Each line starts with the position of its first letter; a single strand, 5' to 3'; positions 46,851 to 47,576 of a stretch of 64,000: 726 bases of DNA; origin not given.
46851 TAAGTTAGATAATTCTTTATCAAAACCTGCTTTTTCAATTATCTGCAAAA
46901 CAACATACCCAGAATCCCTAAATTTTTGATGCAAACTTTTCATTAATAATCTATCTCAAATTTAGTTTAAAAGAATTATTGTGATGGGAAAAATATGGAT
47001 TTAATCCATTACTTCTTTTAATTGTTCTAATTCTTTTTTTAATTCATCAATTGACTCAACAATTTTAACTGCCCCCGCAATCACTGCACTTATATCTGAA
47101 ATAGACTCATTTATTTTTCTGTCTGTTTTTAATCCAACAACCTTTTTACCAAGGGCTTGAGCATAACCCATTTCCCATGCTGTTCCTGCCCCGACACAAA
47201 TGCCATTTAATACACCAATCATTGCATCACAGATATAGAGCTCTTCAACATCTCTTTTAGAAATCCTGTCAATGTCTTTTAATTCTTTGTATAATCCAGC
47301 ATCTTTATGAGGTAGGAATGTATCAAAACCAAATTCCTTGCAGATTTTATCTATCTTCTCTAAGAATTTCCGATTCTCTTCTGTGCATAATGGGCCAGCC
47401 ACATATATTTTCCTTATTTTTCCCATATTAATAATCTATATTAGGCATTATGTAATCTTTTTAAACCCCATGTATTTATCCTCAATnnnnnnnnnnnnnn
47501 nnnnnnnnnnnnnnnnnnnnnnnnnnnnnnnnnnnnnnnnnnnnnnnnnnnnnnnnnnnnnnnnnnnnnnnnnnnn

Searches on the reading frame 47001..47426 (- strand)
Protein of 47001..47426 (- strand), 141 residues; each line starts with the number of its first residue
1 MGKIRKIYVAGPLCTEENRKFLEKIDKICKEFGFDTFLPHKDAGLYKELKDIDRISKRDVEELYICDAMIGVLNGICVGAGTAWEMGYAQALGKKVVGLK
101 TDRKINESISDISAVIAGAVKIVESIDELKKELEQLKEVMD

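Call 3: search_protein_families(library=pfam, proteins=[window:47001-47426:-], max_evalue=0.01)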
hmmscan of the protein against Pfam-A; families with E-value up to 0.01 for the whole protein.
window:47001-47426:- (141 aa): 3 families
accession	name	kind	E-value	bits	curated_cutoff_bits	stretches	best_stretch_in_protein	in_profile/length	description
PF05014.21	Nuc_deoxyrib_tr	-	1.2e-18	67.8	28.8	1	7-104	1-101/117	Nucleoside 2-deoxyribosyltransferase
PF15891.11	Nuc_deoxyri_tr2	-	5e-07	30.4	30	1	6-102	3-104/105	Nucleoside 2-deoxyribosyltransferase like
PF14359.12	DUF4406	-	0.00028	21.7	22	1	6-97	2-90/91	Domain of unknown function (DUF4406)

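Call 4: search_protein_families(library=ncbifam, proteins=[window:47001-47426:-], max_evalue=0.01)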
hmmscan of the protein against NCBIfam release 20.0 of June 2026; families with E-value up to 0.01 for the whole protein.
window:47001-47426:- (141 aa): 0 families

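Call 15: search_solved_structures(query=window:47004-47426:-, max_evalue=0.1, show_alignments=3)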
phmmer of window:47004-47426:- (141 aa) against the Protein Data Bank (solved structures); distinct sequences matched with E-value up to 0.1: 15.
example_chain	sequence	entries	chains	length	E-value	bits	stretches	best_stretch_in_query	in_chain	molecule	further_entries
7o62_A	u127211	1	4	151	2.1e-10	44.1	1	6-135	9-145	Chains: A,B,C,D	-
6evs_A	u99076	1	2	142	9.4e-09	38.8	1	5-111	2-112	N-deoxyribosyltransferase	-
7m5h_A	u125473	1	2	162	1.9e-08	37.8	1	4-104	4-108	Nucleoside 2-deoxyribosyltransferase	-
4jen_A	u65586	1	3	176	8.1e-06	29.3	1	13-106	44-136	CMP N-GLYCOSIDASE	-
2a0k_A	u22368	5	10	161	0.00014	25.2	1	4-104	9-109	Nucleoside 2-deoxyribosyltransferase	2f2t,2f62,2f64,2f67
6qai_A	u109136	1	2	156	0.0021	21.5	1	54-104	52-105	2-Deoxyribosyltransferase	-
8rh3_A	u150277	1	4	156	0.0044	20.4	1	5-102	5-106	Nucleoside 2-deoxyribosyltransferase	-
8qc0_A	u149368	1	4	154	0.0052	20.2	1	5-102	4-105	Nucleoside 2-deoxyribosyltransferase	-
8pqr_B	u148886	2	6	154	0.006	20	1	6-102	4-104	Nucleoside 2-deoxyribosyltransferase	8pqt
8pqq_C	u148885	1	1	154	0.014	18.8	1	5-102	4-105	Nucleoside 2-deoxyribosyltransferase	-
8pqq_A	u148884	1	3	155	0.014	18.8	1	5-102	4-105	Nucleoside 2-deoxyribosyltransferase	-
9emw_A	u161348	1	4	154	0.014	18.8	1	7-102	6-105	Nucleoside 2-deoxyribosyltransferase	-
9emx_A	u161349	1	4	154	0.026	17.9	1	46-102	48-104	Nucleoside 2-deoxyribosyltransferase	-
8pqp_A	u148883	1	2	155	0.027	17.9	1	6-102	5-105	Nucleoside 2-deoxyribosyltransferase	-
8pqs_A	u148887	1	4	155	0.037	17.4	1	5-102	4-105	Nucleoside 2-deoxyribosyltransferase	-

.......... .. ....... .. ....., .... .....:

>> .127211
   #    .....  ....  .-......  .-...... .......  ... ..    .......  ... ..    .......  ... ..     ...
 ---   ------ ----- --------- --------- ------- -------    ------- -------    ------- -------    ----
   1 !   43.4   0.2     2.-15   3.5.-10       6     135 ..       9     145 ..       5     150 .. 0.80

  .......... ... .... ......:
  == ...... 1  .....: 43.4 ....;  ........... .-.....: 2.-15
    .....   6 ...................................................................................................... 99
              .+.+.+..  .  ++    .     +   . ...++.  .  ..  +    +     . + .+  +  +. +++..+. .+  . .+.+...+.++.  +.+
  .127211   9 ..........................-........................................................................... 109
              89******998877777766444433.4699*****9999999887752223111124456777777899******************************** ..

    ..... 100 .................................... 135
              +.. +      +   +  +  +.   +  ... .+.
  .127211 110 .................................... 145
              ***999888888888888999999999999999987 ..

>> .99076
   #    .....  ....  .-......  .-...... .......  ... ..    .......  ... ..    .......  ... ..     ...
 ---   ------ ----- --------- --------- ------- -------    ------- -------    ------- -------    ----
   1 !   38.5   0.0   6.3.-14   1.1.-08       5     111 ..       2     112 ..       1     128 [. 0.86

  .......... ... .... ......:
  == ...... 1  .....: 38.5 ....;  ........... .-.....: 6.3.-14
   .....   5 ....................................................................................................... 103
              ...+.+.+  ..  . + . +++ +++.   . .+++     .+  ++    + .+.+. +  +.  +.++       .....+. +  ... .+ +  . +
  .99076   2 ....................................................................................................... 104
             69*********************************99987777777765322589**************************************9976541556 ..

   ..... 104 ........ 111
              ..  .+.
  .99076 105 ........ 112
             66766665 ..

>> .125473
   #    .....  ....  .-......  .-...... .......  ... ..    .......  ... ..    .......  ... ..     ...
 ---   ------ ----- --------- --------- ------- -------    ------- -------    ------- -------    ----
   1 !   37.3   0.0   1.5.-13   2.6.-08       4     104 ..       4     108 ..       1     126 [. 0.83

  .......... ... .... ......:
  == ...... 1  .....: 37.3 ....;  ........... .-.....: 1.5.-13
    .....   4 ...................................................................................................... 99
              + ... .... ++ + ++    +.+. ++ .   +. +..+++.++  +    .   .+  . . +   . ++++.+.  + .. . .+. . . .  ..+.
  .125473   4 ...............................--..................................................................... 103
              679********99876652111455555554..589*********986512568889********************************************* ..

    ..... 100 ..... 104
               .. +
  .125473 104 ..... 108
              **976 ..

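Call 37: find_homologous_proteins(query=window:47004-47426:-, max_evalue=0.001)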
Query window:47004-47426:- (141 aa): 366 proteins with E <= 0.001 among 422 candidates; the best 120 are listed.
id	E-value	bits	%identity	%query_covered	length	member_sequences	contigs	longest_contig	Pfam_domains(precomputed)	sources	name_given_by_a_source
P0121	1.2e-85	302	100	100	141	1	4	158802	PF15891.12,PF05014.22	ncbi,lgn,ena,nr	ncbi:nucleoside 2-deoxyribosyltransferase [archaeon BMS3Abin17]|nr:nucleoside 2-deoxyribosyltransfer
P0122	2.2e-67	243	82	94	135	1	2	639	PF15891.12,PF05014.22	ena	-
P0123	1.1e-65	238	76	96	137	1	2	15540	PF15891.12,PF14359.13,PF05014.22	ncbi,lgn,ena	-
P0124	4.1e-65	236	81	94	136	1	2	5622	PF15891.12,PF05014.22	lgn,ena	-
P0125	3.1e-64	233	77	87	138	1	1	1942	PF15891.12,PF05014.22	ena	-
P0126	5.7e-64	232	80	84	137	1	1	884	PF15891.12,PF05014.22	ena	-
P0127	7.4e-64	232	76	96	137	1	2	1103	PF15891.12,PF14359.13,PF05014.22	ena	-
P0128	9.3e-64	232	76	87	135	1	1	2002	PF15891.12,PF05014.22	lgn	-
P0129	1.0e-63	231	79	93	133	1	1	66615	PF15891.12,PF05014.22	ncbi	-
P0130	1.1e-63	231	77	94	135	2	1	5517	PF15891.12,PF05014.22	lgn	-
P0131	2.8e-63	230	78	86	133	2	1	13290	PF15891.12,PF14359.13,PF05014.22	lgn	-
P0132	9.9e-63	228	79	94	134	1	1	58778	PF15891.12,PF05014.22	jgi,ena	-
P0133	1.1e-62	228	78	84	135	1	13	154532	PF15891.12,PF05014.22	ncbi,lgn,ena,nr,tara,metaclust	ncbi:nucleoside 2-deoxyribosyltransferase [Candidatus Pacearchaeota archaeon]|nr:nucleoside 2-deoxyr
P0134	1.3e-62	228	77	94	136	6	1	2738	PF15891.12,PF05014.22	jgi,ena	-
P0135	1.7e-62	227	74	87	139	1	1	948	PF15891.12,PF05014.22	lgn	-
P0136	3.9e-62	226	76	93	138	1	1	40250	PF15891.12,PF05014.22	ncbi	-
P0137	4.0e-62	226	75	95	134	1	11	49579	PF15891.12,PF05014.22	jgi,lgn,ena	-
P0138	5.2e-62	226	75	87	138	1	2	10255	PF15891.12,PF05014.22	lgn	-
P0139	6.3e-62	226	74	94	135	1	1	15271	PF15891.12,PF05014.22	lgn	-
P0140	1.1e-61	225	74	94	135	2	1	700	PF15891.12,PF05014.22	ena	-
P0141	1.6e-61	224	75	95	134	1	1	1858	PF15891.12,PF05014.22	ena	-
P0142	2.0e-61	224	75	93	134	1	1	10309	PF15891.12,PF14359.13,PF05014.22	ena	-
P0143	2.5e-61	224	76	94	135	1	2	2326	PF15891.12,PF05014.22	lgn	-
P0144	2.6e-61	224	72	96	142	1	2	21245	PF15891.12,PF05014.22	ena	-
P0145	1.4e-60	221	74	87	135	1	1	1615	PF15891.12,PF14359.13,PF05014.22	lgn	-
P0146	3.8e-60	220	72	95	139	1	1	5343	PF15891.12,PF05014.22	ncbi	-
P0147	5.9e-60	219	73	88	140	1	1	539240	PF15891.12,PF05014.22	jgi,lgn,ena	-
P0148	7.9e-60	219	72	94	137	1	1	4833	PF15891.12,PF05014.22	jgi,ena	-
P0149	2.1e-59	217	71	94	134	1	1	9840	PF15891.12,PF05014.22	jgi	jgi:nucleoside 2-deoxyribosyltransferase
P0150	2.2e-59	217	70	96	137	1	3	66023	PF15891.12,PF05014.22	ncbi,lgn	-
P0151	4.1e-59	217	74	93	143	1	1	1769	PF15891.12,PF05014.22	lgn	-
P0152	7.5e-59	216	73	93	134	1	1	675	PF15891.12,PF14359.13,PF05014.22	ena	-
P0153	1.3e-58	215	69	94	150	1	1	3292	PF15891.12,PF05014.22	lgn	-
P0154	1.3e-58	215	69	97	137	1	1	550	PF15891.12,PF05014.22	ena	-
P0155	1.5e-58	215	74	93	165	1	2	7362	PF15891.12,PF05014.22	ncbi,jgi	-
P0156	1.8e-58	214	69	94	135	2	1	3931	PF15891.12,PF05014.22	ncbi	ncbi:MAG: nucleoside 2-deoxyribosyltransferase [archaeon]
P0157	2.1e-58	214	75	94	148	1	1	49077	PF15891.12,PF05014.22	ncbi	-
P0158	2.9e-58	214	72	94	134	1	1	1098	PF15891.12,PF05014.22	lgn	-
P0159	4.5e-58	213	71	87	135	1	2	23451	PF15891.12,PF14359.13,PF05014.22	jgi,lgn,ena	-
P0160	4.8e-58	213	69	86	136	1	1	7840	PF15891.12,PF14359.13,PF05014.22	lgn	-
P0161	6.0e-58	213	71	94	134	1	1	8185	PF15891.12,PF05014.22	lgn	-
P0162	6.4e-58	213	68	94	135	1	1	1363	PF15891.12,PF05014.22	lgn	-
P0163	7.8e-58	212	72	86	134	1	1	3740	PF15891.12,PF05014.22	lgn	-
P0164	9.1e-58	212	71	94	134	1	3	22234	PF15891.12,PF05014.22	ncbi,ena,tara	tara:strand:+ start:521 stop:925 length:405 start_codon:yes stop_codon:yes gene_type:complete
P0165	1.6e-57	211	70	94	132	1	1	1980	PF15891.12,PF05014.22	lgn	-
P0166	2.5e-57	211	70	87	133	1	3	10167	PF15891.12,PF05014.22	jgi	-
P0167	3.1e-57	210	69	94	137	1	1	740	PF15891.12,PF05014.22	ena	-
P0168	3.4e-57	210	73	91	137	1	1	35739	PF15891.12,PF14359.13,PF05014.22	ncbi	-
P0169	4.2e-57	210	70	87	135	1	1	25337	PF15891.12,PF14359.13,PF05014.22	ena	-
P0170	8.2e-57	209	70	94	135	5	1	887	PF15891.12,PF05014.22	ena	-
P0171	1.1e-56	209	70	84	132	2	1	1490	PF15891.12,PF05014.22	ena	-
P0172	1.9e-56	208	68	93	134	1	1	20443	PF15891.12,PF05014.22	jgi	-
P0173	2.4e-56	208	70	96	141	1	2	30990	PF15891.12,PF05014.22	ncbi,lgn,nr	ncbi:nucleoside 2-deoxyribosyltransferase [Candidatus Pacearchaeota archaeon]|nr:nucleoside 2-deoxyr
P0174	2.4e-56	208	69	94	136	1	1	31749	PF15891.12,PF14359.13,PF05014.22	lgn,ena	-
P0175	3.9e-56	207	71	85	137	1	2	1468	PF15891.12,PF05014.22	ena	-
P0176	4.6e-56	207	71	93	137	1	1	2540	PF15891.12,PF05014.22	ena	-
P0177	4.7e-56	207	70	93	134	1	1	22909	PF15891.12,PF14359.13,PF05014.22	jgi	-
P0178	4.9e-56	207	69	94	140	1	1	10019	PF15891.12,PF14359.13,PF05014.22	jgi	-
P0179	6.6e-56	206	72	93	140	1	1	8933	PF15891.12,PF14359.13,PF05014.22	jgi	-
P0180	7.5e-56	206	68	92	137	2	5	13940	PF15891.12,PF05014.22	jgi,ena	jgi:nucleoside 2-deoxyribosyltransferase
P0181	7.5e-56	206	68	92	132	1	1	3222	PF15891.12,PF14359.13,PF05014.22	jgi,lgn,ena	-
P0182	8.5e-56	206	69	86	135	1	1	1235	PF15891.12,PF05014.22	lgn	-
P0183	1.1e-55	205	65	85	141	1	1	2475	PF15891.12,PF05014.22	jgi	-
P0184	1.8e-55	205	71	91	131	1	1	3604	PF15891.12,PF05014.22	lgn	-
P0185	2.3e-55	204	70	94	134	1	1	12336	PF15891.12,PF14359.13,PF05014.22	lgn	-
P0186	2.5e-55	204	68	93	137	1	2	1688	PF15891.12,PF14359.13,PF05014.22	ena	-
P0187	3.1e-55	204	71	93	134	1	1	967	PF15891.12,PF14359.13,PF05014.22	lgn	-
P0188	3.6e-55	204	68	92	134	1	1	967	PF15891.12,PF05014.22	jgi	jgi:nucleoside 2-deoxyribosyltransferase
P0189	3.8e-55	204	73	90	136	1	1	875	PF15891.12,PF14359.13,PF05014.22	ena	-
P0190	4.6e-55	203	72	86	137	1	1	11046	PF15891.12,PF05014.22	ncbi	-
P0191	6.2e-55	203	70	85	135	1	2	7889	PF15891.12,PF05014.22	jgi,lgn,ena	-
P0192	6.4e-55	203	71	84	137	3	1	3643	PF15891.12,PF05014.22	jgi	-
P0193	7.6e-55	203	69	86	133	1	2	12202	PF15891.12,PF05014.22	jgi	jgi:nucleoside 2-deoxyribosyltransferase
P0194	2.2e-54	201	66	94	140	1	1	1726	PF15891.12,PF14359.13,PF05014.22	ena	-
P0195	2.6e-54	201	66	93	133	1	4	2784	PF15891.12,PF14359.13,PF05014.22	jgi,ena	-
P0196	2.7e-54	201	69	94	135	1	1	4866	PF15891.12,PF05014.22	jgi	-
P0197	2.9e-54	201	65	95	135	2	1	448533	PF15891.12,PF14359.13,PF05014.22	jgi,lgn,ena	-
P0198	3.9e-54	200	66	94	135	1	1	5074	PF15891.12,PF14359.13,PF05014.22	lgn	-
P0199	5.3e-54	200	66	95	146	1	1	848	PF15891.12,PF14359.13,PF05014.22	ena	-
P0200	5.5e-54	200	66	87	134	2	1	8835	PF15891.12,PF14359.13,PF05014.22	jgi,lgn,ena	-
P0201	6.3e-54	200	68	94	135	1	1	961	PF15891.12,PF05014.22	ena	-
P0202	7.0e-54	200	71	91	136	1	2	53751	PF15891.12,PF14359.13,PF05014.22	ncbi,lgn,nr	ncbi:MAG: nucleoside 2-deoxyribosyltransferase [Candidatus Nanoarchaeia archaeon]|nr:nucleoside 2-de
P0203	7.6e-54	199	66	94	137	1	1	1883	PF15891.12,PF05014.22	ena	-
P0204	1.1e-53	199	70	86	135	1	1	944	PF15891.12,PF14359.13,PF05014.22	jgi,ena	-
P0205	1.3e-53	199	69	91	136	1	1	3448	PF15891.12,PF14359.13,PF05014.22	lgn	-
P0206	1.4e-53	199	70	91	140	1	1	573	PF15891.12,PF05014.22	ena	-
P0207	1.6e-53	198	69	93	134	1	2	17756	PF15891.12,PF05014.22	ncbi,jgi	-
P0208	1.8e-53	198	65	95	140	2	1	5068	PF15891.12,PF14359.13,PF05014.22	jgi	-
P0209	1.9e-53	198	66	93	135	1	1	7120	PF15891.12,PF05014.22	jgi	jgi:nucleoside 2-deoxyribosyltransferase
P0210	1.9e-53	198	69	94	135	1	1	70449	PF15891.12,PF05014.22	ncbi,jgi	-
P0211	2.0e-53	198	68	91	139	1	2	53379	PF15891.12,PF05014.22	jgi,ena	jgi:nucleoside 2-deoxyribosyltransferase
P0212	3.5e-53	197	66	97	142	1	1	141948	PF15891.12,PF14359.13,PF05014.22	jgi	-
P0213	5.3e-53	197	71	94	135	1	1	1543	PF15891.12,PF05014.22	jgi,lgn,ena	-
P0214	6.8e-53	196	67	86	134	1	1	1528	PF15891.12,PF05014.22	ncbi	-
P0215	1.0e-52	196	70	92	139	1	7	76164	PF15891.12,PF14359.13,PF05014.22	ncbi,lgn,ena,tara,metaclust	tara:strand:+ start:748 stop:1167 length:420 start_codon:yes stop_codon:yes gene_type:complete|metac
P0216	2.3e-52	195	69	93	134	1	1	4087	PF15891.12,PF05014.22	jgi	jgi:nucleoside 2-deoxyribosyltransferase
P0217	2.7e-52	194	64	94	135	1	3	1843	PF15891.12,PF05014.22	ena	-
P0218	3.4e-52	194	68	94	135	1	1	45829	PF15891.12,PF05014.22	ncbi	-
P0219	4.8e-52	194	71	94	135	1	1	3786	PF15891.12,PF05014.22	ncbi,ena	-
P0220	8.0e-52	193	67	93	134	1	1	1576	PF15891.12,PF05014.22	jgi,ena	-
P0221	1.3e-51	192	66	94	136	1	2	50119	PF15891.12,PF05014.22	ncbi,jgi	-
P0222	1.4e-51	192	70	85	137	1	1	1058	PF15891.12,PF05014.22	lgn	-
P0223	1.4e-51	192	69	92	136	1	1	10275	PF15891.12,PF14359.13,PF05014.22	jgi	-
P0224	2.1e-51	192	63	94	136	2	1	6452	PF15891.12,PF05014.22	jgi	-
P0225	3.9e-51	191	65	96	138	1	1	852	PF15891.12,PF05014.22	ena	-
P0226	5.7e-51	190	64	94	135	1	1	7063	PF15891.12,PF05014.22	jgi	-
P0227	6.7e-51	190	65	93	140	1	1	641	PF15891.12,PF14359.13,PF05014.22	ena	-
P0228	8.7e-51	190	65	85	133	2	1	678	PF15891.12,PF14359.13,PF05014.22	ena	-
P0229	1.1e-50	189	65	93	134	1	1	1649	PF15891.12,PF05014.22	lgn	-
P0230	2.6e-50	188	66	94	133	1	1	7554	PF15891.12,PF05014.22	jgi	jgi:nucleoside 2-deoxyribosyltransferase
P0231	4.2e-50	187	65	93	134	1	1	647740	PF15891.12,PF05014.22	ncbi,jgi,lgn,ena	ncbi:MAG: nucleoside 2-deoxyribosyltransferase [Candidatus Pacearchaeota archaeon]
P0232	5.3e-50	187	75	72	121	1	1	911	PF15891.12,PF05014.22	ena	-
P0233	6.8e-49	183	65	94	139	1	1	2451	PF15891.12,PF05014.22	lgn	-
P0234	4.1e-47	178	65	93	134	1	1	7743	PF15891.12,PF05014.22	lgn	-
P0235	5.2e-47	177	62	92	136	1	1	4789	PF15891.12,PF05014.22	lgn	-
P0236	2.2e-46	175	65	87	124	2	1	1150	PF15891.12,PF05014.22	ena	-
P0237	2.3e-46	175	60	96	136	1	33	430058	PF15891.12,PF05014.22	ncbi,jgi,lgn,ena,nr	ncbi:nucleoside 2-deoxyribosyltransferase [archaeon]|jgi:nucleoside 2-deoxyribosyltransferase|nr:nuc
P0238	2.4e-46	175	63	93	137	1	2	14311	PF15891.12,PF05014.22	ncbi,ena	-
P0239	5.8e-46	174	67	84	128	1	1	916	PF15891.12,PF05014.22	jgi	jgi:nucleoside 2-deoxyribosyltransferase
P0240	6.5e-46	174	60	96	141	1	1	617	PF15891.12,PF05014.22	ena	-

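Call 49: find_encoding_contigs(protein=P0237, flank=8000, max_places=2)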
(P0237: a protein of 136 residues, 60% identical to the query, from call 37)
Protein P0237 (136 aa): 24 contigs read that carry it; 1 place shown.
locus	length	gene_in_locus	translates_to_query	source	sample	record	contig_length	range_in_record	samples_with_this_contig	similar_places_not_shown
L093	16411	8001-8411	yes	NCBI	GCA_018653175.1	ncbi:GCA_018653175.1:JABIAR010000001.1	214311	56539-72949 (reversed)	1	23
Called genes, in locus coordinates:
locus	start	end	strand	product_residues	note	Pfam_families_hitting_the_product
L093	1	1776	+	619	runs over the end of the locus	PF00535:Glycos_transf_2, PF10111:Glyco_tranf_2_2 (weak), PF13641:Glyco_tranf_2_3 (weak), PF13353:Fer4_12 (faint), PF04055:Radical_SAM, PF13186:SPASM (faint)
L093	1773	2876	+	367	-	PF01663:Phosphodiest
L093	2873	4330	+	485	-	PF02310:B12-binding, PF04055:Radical_SAM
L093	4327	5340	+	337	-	PF01073:3Beta_HSD, PF01370:Epimerase, PF02719:Polysacc_synt_2, PF04321:RmlD_sub_bind, PF05368:NmrA, PF07993:NAD_binding_4, PF08659:KR, PF13460:NAD_binding_10, +1 more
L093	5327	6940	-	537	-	PF13231:PMT_2, PF02366:PMT (weak)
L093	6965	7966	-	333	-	PF01075:Glyco_transf_9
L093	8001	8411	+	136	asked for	PF15891:Nuc_deoxyri_tr2, PF05014:Nuc_deoxyrib_tr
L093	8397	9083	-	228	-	PF02592:Vut_1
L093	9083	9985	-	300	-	PF00535:Glycos_transf_2, PF13641:Glyco_tranf_2_3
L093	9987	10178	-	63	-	-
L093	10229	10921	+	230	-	PF06508:QueC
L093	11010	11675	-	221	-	-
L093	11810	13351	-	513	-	PF02310:B12-binding, PF04055:Radical_SAM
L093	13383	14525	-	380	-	PF13439:Glyco_transf_4, PF13579:Glyco_trans_4_4, PF20706:GT4-conflict, PF00534:Glycos_transf_1, PF13692:Glyco_trans_1_4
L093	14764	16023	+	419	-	PF00884:Sulfatase, PF01663:Phosphodiest (faint), PF16347:SGSH_C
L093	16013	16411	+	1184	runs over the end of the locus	PF01591:6PF2K, PF13671:AAA_33, PF12804:NTP_transf_3, PF01073:3Beta_HSD, PF01370:Epimerase, PF02719:Polysacc_synt_2, PF04321:RmlD_sub_bind, PF16363:GDP_Man_Dehyd, +5 more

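Call 50: find_encoding_contigs(protein=P0147, flank=8000, max_places=1)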
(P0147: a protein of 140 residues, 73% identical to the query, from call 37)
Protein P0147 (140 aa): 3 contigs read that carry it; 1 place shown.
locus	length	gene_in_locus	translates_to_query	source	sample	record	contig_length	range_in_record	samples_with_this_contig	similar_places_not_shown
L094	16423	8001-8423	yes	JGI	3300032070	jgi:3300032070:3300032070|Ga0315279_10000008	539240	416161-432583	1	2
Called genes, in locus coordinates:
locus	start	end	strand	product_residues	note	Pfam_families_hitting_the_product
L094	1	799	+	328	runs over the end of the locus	PF01073:3Beta_HSD, PF01370:Epimerase, PF02719:Polysacc_synt_2, PF04321:RmlD_sub_bind, PF05368:NmrA, PF07993:NAD_binding_4, PF13460:NAD_binding_10, PF16363:GDP_Man_Dehyd, +2 more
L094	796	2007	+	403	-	PF01663:Phosphodiest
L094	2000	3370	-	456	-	PF02310:B12-binding (weak), PF04055:Radical_SAM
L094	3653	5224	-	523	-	PF02366:PMT, PF13231:PMT_2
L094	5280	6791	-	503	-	PF02310:B12-binding, PF04055:Radical_SAM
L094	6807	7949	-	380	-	PF01075:Glyco_transf_9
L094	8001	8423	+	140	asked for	PF05014:Nuc_deoxyrib_tr, PF15891:Nuc_deoxyri_tr2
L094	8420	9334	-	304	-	PF00535:Glycos_transf_2, PF13641:Glyco_tranf_2_3, PF13632:Glyco_trans_2_3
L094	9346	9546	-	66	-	-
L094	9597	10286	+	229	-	PF01171:ATP_bind_3 (faint), PF06508:QueC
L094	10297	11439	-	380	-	PF13439:Glyco_transf_4, PF13579:Glyco_trans_4_4, PF20706:GT4-conflict, PF00534:Glycos_transf_1, PF13692:Glyco_trans_1_4, PF13524:Glyco_trans_1_2 (faint)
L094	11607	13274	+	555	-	PF02543:Carbam_trans_N, PF00814:TsaD, PF22521:HypF_C_2 (faint), PF16861:Carbam_trans_C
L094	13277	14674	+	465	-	PF01663:Phosphodiest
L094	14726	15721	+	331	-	PF00106:adh_short (faint), PF01073:3Beta_HSD, PF01370:Epimerase, PF02719:Polysacc_synt_2, PF04321:RmlD_sub_bind (weak), PF07993:NAD_binding_4, PF16363:GDP_Man_Dehyd, PF13460:NAD_binding_10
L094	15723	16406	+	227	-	PF00483:NTP_transferase, PF12804:NTP_transf_3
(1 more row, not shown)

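Call 53: search_protein_families(library=pfam, proteins=[L093:8397-9080:-, L093:11010-11672:-], max_evalue=0.01)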
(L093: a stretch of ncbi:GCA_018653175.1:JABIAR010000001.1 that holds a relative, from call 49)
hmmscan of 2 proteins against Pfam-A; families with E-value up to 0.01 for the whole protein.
L093:8397-9080:- (227 aa): 1 family
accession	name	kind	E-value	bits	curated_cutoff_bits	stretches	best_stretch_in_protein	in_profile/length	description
PF02592.20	Vut_1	-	7.4e-47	159.9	27.2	1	63-219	1-151/152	Putative vitamin uptake transporter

L093:11010-11672:- (220 aa): 0 families

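Call 63: predict_structure(alignment_id=A3)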
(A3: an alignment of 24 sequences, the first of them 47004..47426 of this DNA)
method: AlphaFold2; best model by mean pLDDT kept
length: 141 residues; sequences in the alignment: 24
mean_pLDDT: 87.9   pTM: 0.86
mean pLDDT of the five models: 87.9, 87.5, 87.2, 84.3, 82.5
residues with pLDDT >= 90: 81; 70-90: 47; 50-70: 12; < 50: 1
segments of 3 or more residues with pLDDT < 50: none
pLDDT, mean of each block of 10 residues (from residue 1): 81 89 97 94 88 90 95 77 88 92 84 71 95 91 70
secondary structure, 60 per line:
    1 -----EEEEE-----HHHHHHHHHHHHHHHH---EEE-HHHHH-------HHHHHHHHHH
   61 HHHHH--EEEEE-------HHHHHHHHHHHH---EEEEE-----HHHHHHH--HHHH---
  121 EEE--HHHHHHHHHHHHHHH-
elements in order: E6-10 H16-31 E35-37 H39-43 H51-65 E68-72 H80-91 E95-99 H105-111 H114-117 E121-123 H126-140
